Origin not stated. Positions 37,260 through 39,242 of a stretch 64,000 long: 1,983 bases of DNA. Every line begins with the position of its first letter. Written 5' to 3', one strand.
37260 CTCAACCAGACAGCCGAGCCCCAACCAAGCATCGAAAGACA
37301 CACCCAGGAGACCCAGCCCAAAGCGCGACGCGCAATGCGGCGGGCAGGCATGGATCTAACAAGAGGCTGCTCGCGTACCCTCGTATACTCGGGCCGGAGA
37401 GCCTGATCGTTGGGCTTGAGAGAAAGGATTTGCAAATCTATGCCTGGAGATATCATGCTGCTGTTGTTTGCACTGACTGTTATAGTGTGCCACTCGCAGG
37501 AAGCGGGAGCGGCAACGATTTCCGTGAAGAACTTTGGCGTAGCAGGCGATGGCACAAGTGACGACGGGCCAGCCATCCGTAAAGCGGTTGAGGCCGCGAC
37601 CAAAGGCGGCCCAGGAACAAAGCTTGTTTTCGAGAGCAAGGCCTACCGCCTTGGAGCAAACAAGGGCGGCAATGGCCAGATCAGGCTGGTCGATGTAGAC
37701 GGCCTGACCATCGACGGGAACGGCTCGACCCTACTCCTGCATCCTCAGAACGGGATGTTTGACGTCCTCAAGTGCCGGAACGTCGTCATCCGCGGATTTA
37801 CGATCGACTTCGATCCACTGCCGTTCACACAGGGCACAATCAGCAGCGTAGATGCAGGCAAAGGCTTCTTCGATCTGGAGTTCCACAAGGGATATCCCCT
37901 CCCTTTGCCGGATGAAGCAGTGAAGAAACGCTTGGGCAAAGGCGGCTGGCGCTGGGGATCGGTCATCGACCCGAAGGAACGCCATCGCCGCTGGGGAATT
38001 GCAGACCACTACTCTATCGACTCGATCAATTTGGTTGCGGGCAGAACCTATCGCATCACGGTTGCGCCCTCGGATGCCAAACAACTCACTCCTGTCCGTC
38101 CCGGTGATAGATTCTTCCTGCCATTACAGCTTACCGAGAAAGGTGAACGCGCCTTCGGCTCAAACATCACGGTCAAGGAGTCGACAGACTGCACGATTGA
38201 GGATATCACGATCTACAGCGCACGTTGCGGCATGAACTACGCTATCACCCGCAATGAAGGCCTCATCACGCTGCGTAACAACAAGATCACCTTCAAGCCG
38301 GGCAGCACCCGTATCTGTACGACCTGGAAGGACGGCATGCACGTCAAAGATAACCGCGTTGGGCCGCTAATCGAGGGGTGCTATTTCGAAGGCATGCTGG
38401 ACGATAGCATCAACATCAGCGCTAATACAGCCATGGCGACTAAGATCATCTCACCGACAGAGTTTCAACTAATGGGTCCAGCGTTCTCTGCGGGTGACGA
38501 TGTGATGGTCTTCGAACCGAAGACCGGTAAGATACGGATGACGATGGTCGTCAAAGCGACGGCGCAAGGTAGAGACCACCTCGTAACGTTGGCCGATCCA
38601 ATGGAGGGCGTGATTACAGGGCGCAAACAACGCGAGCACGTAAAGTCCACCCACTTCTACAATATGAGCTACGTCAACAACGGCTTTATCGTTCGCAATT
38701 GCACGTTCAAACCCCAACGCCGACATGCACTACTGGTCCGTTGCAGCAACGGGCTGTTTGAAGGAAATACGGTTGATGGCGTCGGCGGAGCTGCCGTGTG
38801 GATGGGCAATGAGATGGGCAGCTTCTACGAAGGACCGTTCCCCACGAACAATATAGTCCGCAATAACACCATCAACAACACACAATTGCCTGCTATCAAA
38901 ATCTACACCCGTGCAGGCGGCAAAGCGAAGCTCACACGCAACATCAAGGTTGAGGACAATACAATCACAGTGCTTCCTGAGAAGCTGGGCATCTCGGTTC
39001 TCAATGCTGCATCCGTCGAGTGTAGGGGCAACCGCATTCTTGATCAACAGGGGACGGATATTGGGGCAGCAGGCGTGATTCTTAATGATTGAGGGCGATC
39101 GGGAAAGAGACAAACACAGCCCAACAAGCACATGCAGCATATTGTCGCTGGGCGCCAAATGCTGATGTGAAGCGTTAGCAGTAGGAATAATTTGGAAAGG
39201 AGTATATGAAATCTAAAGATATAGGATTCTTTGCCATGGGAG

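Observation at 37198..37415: ORF-less cassette (~210 bp) bounded by two attC sites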

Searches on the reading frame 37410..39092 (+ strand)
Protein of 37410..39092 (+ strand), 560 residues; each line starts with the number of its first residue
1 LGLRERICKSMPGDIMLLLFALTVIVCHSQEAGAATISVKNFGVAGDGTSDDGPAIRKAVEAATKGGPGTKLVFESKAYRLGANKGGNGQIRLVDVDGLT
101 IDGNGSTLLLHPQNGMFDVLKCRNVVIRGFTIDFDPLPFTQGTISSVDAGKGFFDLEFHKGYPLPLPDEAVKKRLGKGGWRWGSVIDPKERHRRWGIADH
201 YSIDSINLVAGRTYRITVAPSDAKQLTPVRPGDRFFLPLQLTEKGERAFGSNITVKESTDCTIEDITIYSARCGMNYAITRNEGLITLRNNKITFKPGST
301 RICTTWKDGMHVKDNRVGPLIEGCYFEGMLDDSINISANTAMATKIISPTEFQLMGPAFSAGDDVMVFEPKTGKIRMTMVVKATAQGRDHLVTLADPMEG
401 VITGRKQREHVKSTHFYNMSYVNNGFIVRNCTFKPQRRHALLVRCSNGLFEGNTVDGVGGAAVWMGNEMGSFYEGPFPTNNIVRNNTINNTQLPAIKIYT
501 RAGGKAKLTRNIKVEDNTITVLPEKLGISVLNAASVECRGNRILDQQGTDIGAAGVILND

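Call 7: search_protein_families(library=pfam, proteins=[window:37410-39092:+])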
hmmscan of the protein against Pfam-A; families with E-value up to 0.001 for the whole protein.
window:37410-39092:+ (560 aa): 3 families
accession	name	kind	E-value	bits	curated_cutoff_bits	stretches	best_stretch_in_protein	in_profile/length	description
PF13229.12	Beta_helix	-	1.3e-12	48.1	25.9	1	424-547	9-114/158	Right handed beta helix region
PF05048.19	NosD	-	3.6e-06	27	23.6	0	417-534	66-159/212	Periplasmic copper-binding protein (NosD)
PF12708.12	Pect-lyase_RHGA_epim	-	3.3e-05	24.2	27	0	37-66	2-32/213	Rhamnogalacturonase A/epimerase, pectate lyase-like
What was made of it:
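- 37440..39092 (+): Downstream cassette gene: secreted beta-helix glycoside hydrolase (GH110-like), with only 30 nt between the cassette boundary and its ATG. Pfam Beta_helix (call 7).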

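Call 21: find_encoding_contigs(protein=window:37440-39089:+, flank=10000, max_places=10)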
Protein window:37440-39089:+ (550 aa): 6 contigs read that carry it; 3 places shown.
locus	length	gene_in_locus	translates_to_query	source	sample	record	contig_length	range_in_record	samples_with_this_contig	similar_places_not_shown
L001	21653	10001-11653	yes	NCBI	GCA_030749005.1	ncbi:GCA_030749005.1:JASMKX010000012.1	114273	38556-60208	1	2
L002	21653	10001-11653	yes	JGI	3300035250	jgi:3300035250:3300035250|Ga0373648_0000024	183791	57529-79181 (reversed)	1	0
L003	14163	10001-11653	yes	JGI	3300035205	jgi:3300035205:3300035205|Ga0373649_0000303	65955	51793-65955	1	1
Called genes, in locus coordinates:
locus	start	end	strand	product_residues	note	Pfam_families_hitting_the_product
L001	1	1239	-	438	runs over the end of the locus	PF13495:Phage_int_SAM_4, PF00589:Phage_integrase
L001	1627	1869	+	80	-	-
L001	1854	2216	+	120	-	PF02452:PemK_toxin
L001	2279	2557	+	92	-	-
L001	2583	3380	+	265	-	PF07885:Ion_trans_2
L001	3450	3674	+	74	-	-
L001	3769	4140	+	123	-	-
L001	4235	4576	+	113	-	-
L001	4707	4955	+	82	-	PF13711:DUF4160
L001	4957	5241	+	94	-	PF10387:DUF2442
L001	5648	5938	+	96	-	-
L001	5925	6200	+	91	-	PF12441:CopG_antitoxin (faint)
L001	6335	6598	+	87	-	PF04221:RelB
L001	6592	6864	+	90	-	PF15738:YafQ_toxin, PF05016:ParE_toxin (weak)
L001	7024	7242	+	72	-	-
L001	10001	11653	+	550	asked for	PF05048:NosD (faint), PF13229:Beta_helix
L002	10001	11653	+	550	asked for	PF05048:NosD (faint), PF13229:Beta_helix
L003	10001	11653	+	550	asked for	PF05048:NosD (faint), PF13229:Beta_helix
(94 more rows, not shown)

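Call 38: search_protein_families(library=ncbifam, proteins=[window:37440-39089:+])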
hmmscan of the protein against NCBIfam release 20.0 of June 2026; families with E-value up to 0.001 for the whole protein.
window:37440-39089:+ (550 aa): 1 family
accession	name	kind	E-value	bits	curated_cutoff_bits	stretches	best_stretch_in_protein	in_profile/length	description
NF049898.1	RhamgalacuronBT4146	equivalog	0.00094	18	500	0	29-62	1-34/445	rhamnogalacturonidase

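Call 70: search_solved_structures(query=window:37440-39089:+, max_evalue=0.01)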
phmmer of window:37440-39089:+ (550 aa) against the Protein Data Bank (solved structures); distinct sequences matched with E-value up to 0.01: 15.
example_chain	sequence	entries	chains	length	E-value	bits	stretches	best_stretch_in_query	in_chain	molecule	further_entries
8pvs_A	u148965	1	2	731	3.1e-16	62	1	24-481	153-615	Alpha-1,3-galactosidase B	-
9beh_A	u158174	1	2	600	3.1e-13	52.1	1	238-479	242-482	GH110A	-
7jw4_A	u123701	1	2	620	9.5e-13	50.5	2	25-164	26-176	Glycoside hydrolase family 110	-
9bev_A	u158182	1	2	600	1.8e-12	49.6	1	238-479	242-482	GH110A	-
7jwf_A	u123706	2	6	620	5.6e-12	48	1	25-164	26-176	Glycoside hydrolase family 110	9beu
8yk3_A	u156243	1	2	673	1.5e-11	46.6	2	21-141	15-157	Alpha-galactosidase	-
8yk2_B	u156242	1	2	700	1.7e-11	46.4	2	21-141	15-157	Alpha-galactosidase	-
8yk1_A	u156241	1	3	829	8.6e-11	44.1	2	23-141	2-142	Alpha-galactosidase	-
2pyg_A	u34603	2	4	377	0.00014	23.6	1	28-98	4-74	Poly(beta-D-mannuronate) C5 epimerase 4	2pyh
8xfq_A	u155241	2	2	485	0.00056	21.5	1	28-93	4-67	mannuronan 5-epimerase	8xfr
8ja4_A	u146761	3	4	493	0.00057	21.5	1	28-93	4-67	mannuronan 5-epimerase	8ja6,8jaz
5lw3_A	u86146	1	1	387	0.0011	20.6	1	28-99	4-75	Poly(beta-D-mannuronate) C5 epimerase 6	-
3zpp_A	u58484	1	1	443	0.0028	19.2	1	25-69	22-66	CELL WALL SURFACE ANCHOR FAMILY PROTEIN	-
4mr0_A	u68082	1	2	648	0.0045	18.6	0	25-69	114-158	Plasmin and fibronectin-binding protein A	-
9i4f_A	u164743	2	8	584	0.0058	18.2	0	86-147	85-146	Alpha-1,3-galactosidase PpaGal | Alpha-1,3-galactosidase B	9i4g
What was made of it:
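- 37440..39092 (+): PDB relatives are GH110 alpha-1,3-galactosidases, E=3e-16 (call 70).
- Checked: The downstream gene is GH110-like rather than GH28-like (call 70).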
